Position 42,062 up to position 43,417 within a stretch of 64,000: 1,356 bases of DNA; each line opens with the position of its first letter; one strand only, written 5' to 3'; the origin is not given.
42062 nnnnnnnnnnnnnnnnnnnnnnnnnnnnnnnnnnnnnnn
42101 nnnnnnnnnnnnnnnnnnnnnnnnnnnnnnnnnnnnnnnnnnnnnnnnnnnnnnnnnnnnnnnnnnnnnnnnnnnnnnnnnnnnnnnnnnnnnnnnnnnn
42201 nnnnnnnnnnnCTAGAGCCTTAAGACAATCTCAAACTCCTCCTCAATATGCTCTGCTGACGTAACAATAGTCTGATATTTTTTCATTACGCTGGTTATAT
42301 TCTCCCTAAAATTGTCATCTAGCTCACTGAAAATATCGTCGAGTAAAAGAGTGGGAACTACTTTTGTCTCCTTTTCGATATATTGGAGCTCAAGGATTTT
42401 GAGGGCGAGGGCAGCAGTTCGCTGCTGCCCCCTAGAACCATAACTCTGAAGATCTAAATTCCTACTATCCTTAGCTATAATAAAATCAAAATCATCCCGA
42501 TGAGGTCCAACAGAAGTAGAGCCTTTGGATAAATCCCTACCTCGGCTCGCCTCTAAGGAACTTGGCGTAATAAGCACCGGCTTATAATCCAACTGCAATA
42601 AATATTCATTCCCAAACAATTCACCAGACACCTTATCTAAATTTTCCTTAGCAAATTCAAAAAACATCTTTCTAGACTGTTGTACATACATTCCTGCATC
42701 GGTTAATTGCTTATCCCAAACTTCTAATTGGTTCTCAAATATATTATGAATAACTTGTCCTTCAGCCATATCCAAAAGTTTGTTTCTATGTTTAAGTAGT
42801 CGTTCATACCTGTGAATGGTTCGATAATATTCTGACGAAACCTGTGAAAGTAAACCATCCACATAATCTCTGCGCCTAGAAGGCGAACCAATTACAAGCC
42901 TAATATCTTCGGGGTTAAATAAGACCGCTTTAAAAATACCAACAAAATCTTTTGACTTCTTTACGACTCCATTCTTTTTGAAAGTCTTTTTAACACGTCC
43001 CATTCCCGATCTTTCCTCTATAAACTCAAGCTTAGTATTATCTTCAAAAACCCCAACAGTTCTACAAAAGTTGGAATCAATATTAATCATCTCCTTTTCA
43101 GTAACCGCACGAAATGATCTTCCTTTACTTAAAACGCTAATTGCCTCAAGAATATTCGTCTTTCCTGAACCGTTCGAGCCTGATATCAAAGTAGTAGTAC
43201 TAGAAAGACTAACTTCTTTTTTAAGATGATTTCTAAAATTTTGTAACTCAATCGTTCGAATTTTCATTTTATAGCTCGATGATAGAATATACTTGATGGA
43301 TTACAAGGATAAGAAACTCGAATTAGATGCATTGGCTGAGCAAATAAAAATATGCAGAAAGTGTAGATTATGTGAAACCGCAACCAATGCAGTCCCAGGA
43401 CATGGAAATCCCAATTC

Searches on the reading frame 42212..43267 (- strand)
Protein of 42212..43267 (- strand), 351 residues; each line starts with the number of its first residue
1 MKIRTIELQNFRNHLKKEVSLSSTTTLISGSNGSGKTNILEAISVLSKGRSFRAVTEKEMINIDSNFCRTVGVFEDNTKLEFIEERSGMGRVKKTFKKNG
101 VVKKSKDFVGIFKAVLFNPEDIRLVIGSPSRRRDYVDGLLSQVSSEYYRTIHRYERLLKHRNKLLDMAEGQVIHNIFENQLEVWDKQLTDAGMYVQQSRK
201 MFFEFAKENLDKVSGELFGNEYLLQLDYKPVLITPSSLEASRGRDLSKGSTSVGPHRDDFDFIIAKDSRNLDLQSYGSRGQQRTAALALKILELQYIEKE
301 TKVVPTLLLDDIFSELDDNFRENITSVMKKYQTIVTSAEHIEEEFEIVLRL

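Call 24: find_homologous_proteins(query=window:42212-43267:-, max_evalue=1e-20)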
Query window:42212-43267:- (351 aa): 7917 proteins with E <= 1e-20 among 8000 candidates; the best 120 are listed.
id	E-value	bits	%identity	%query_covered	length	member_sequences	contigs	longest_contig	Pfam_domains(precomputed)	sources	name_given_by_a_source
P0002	5.6e-209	711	93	100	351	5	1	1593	PF13175.13,PF13476.13,PF02463.26,PF13304.13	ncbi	-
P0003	8.3e-163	559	74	100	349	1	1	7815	PF13175.13,PF13476.13,PF02463.26,PF13304.13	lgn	-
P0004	4.1e-139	481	61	100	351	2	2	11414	PF13175.13,PF13476.13,PF02463.26,PF13304.13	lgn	-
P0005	4.2e-127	442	59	97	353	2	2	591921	PF13175.13,PF13476.13,PF02463.26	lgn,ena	-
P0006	7.6e-120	418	58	97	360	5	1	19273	PF13175.13,PF13476.13,PF13555.13,PF02463.26,PF13304.13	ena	-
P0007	4.9e-114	399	54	98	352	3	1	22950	PF13175.13,PF13476.13,PF02463.26,PF13304.13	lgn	-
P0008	3.3e-103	363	51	96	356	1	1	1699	PF13514.13,PF13175.13,PF13476.13,PF02463.26,PF13304.13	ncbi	-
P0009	3.3e-99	350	47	97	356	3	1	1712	PF13175.13,PF13476.13,PF13555.13,PF02463.26,PF13304.13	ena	-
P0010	1.5e-98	348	50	96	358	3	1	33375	PF13175.13,PF13476.13,PF02463.26,PF13304.13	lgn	-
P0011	2.9e-96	340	48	98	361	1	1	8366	PF13175.13,PF13476.13,PF13555.13,PF02463.26,PF13304.13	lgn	-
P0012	3.8e-96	340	49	97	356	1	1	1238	PF13175.13,PF13476.13,PF02463.26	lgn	-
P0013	1.2e-94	335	48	99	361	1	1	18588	PF13175.13,PF13476.13,PF02463.26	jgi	jgi:DNA replication and repair protein RecF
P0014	1.4e-94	335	48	97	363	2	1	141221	PF13175.13,PF13476.13,PF02463.26,PF13304.13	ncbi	-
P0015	2.1e-93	331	48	97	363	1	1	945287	PF13175.13,PF13476.13,PF02463.26,PF13304.13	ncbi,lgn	-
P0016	6.3e-93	329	46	97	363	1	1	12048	PF13514.13,PF13175.13,PF13476.13,PF13555.13,PF02463.26,PF13304.13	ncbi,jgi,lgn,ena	-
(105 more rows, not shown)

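Call 25: find_encoding_contigs(protein=P0003, flank=10000, max_places=3)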
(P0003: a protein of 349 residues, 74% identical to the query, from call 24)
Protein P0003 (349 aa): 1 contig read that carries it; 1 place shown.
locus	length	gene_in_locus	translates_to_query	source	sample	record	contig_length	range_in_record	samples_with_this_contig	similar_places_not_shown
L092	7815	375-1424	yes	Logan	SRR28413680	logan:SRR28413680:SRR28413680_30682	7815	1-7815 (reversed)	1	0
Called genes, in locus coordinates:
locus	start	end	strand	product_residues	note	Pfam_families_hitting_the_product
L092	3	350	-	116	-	?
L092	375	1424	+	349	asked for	PF02463:SMC_N, PF13175:AAA_15, PF13476:AAA_23, PF13304:AAA_21 (faint)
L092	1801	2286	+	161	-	-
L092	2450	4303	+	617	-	PF01411:tRNA-synt_2c, PF07973:tRNA_SAD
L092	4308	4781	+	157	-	PF04306:DUF456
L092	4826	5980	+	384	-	PF11104:PilM_2, PF06723:MreB_Mbl (weak), PF14450:FtsA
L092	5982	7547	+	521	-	-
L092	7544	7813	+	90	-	?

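Call 26: find_encoding_contigs(protein=P0004, flank=10000, max_places=3)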
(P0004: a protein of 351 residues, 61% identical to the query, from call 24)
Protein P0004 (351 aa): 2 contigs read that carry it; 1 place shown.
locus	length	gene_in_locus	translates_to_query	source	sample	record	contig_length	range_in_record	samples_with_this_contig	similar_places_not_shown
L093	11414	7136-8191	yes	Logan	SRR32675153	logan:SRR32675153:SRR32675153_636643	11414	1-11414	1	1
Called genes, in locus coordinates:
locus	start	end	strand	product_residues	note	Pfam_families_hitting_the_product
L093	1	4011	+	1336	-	?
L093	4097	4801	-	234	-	-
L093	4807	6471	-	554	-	PF00753:Lactamase_B (weak), PF12706:Lactamase_B_2, PF07521:RMMBL (faint), PF22505:RNase_J_b_CASP, PF17770:RNase_J_C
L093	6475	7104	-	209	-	PF03167:UDG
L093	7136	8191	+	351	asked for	PF02463:SMC_N, PF13175:AAA_15, PF13476:AAA_23, PF13304:AAA_21 (faint)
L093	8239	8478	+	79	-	PF04014:MazE_antitoxin (weak)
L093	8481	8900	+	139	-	PF01850:PIN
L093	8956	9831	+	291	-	-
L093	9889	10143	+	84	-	PF04014:MazE_antitoxin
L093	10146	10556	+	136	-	PF01850:PIN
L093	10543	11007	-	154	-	PF08843:AbiEii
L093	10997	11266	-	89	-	-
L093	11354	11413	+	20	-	?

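Call 27: find_encoding_contigs(protein=P0005, flank=10000, max_places=3)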
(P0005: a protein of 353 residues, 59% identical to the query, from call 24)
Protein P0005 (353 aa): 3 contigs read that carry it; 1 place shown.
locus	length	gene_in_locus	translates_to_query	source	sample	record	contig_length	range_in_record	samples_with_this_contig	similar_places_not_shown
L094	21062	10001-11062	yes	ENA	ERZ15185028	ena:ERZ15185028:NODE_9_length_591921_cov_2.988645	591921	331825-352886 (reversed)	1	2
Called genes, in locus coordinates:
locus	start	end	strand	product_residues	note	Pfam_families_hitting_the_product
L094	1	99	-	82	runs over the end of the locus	-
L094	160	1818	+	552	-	PF03023:MurJ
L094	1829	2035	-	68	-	-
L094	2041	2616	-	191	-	PF04350:PilO (weak), PF10741:T2SSM_b (weak)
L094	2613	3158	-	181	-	-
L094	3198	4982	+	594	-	PF00009:GTP_EFTU, PF03144:GTP_EFTU_D2, PF22042:EF-G_D2 (weak), PF00679:EFG_C, PF06421:LepA_C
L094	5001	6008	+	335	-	-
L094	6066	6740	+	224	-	-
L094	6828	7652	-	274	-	-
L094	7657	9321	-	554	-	PF00753:Lactamase_B (weak), PF12706:Lactamase_B_2, PF22505:RNase_J_b_CASP, PF07521:RMMBL (weak), PF17770:RNase_J_C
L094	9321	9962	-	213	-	PF03167:UDG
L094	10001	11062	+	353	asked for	PF02463:SMC_N, PF13175:AAA_15 (weak), PF13476:AAA_23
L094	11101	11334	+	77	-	-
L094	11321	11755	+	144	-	PF01850:PIN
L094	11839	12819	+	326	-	-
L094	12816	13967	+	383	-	PF06925:MGDG_synth, PF04101:Glyco_tran_28_C, PF13692:Glyco_trans_1_4 (weak), PF00534:Glycos_transf_1 (weak)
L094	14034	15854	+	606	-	PF01411:tRNA-synt_2c, PF07973:tRNA_SAD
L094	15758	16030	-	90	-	-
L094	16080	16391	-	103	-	-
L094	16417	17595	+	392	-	PF11104:PilM_2 (weak), PF14450:FtsA (weak)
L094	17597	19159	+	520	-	-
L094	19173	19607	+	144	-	PF03652:RuvX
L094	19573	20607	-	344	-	PF13354:Beta-lactamase2 (weak), PF00768:Peptidase_S11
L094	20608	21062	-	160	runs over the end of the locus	PF04073:tRNA_edit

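Call 28: find_encoding_contigs(protein=P0002, flank=10000, max_places=3)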
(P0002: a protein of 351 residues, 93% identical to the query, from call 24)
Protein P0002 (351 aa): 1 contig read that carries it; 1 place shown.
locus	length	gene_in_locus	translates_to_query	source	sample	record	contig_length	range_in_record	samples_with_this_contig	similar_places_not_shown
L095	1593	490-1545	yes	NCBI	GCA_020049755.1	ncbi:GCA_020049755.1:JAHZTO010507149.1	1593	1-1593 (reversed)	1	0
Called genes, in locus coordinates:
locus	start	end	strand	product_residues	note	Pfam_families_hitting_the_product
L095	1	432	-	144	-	?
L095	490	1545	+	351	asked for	PF02463:SMC_N, PF13175:AAA_15, PF13476:AAA_23, PF13304:AAA_21 (faint)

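Call 60: list_cluster_members(proteins=[P0002, P0122, P0003, P0001])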
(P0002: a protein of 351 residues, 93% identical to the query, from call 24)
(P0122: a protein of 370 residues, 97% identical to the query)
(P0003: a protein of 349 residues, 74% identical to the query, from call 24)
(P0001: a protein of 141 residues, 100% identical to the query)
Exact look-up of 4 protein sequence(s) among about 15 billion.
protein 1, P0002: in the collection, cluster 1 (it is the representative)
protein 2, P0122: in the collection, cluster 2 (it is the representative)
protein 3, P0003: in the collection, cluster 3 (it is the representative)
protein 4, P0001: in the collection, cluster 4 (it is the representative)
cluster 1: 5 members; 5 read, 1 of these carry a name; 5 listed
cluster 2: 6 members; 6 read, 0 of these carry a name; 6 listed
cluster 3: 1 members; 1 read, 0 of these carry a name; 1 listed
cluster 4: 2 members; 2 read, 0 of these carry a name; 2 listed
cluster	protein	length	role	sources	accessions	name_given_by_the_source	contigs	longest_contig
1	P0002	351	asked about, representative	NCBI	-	-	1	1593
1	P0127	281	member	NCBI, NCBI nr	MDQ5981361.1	MAG: replication and repair protein RecF, partial [Patescibacteria group bacterium] | replication and repair protein RecF [Patescibacteria group bacterium]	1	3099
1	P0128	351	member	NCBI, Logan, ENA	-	-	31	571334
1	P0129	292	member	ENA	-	-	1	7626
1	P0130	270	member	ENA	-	-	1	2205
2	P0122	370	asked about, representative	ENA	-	-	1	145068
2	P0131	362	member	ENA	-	-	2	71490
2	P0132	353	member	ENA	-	-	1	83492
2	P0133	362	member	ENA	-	-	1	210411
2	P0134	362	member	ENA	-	-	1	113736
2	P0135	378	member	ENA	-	-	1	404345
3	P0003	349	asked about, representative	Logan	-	-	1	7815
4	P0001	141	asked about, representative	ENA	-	-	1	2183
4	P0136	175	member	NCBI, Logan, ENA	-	-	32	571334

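Call 61: find_encoding_contigs(protein=P0127, flank=10000, max_places=3)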
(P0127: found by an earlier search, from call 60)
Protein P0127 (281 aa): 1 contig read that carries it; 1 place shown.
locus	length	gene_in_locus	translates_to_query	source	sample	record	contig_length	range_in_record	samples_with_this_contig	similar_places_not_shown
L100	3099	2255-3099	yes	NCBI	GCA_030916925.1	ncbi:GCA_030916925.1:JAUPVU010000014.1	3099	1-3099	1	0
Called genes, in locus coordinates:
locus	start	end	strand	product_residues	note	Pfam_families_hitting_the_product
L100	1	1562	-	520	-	PF00753:Lactamase_B, PF12706:Lactamase_B_2, PF07521:RMMBL (faint), PF22505:RNase_J_b_CASP, PF17770:RNase_J_C (faint)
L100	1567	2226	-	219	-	PF03167:UDG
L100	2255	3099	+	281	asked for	PF02463:SMC_N, PF13175:AAA_15, PF13476:AAA_23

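Call 62: find_encoding_contigs(protein=P0129, flank=10000, max_places=3)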
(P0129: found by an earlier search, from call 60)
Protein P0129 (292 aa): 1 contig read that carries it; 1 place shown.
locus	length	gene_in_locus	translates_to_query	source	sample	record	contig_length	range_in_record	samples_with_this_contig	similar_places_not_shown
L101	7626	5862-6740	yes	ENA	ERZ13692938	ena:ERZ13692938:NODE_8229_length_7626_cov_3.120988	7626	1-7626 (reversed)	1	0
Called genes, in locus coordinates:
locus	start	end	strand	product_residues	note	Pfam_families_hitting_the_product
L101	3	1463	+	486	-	?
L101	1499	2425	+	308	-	PF01073:3Beta_HSD, PF01370:Epimerase, PF02719:Polysacc_synt_2, PF04321:RmlD_sub_bind, PF07993:NAD_binding_4 (faint), PF13460:NAD_binding_10 (weak), PF16363:GDP_Man_Dehyd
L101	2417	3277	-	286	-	-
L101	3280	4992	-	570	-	-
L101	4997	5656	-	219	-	PF03167:UDG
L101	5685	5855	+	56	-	PF02463:SMC_N, PF13175:AAA_15, PF13476:AAA_23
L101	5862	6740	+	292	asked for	-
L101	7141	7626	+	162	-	?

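Call 75: find_encoding_contigs(protein=P0006, flank=10000, max_places=2)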
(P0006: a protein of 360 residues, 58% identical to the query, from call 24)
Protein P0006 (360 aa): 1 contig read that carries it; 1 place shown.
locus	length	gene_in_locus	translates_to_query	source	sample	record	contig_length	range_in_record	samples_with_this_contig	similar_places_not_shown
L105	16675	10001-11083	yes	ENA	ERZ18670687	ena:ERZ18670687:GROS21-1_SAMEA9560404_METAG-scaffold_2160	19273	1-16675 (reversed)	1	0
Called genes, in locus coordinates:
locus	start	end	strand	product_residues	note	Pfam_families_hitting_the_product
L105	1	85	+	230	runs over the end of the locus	-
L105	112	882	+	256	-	PF04203:Sortase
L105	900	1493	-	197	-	-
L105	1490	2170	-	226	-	-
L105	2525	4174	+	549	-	PF03023:MurJ, PF13440:Polysacc_synt_3 (weak), PF01554:MatE (weak)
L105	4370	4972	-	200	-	-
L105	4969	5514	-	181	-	-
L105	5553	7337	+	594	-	PF00009:GTP_EFTU, PF03144:GTP_EFTU_D2, PF00679:EFG_C, PF06421:LepA_C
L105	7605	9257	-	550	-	PF00753:Lactamase_B, PF12706:Lactamase_B_2, PF07521:RMMBL (faint), PF22505:RNase_J_b_CASP, PF17770:RNase_J_C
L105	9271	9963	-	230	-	PF03167:UDG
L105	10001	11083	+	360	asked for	PF02463:SMC_N, PF13175:AAA_15, PF13476:AAA_23, PF13555:AAA_29 (weak), PF13304:AAA_21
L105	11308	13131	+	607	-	PF01411:tRNA-synt_2c, PF07973:tRNA_SAD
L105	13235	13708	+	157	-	PF04306:DUF456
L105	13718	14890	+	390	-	PF06723:MreB_Mbl (faint), PF14450:FtsA (weak)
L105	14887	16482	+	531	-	-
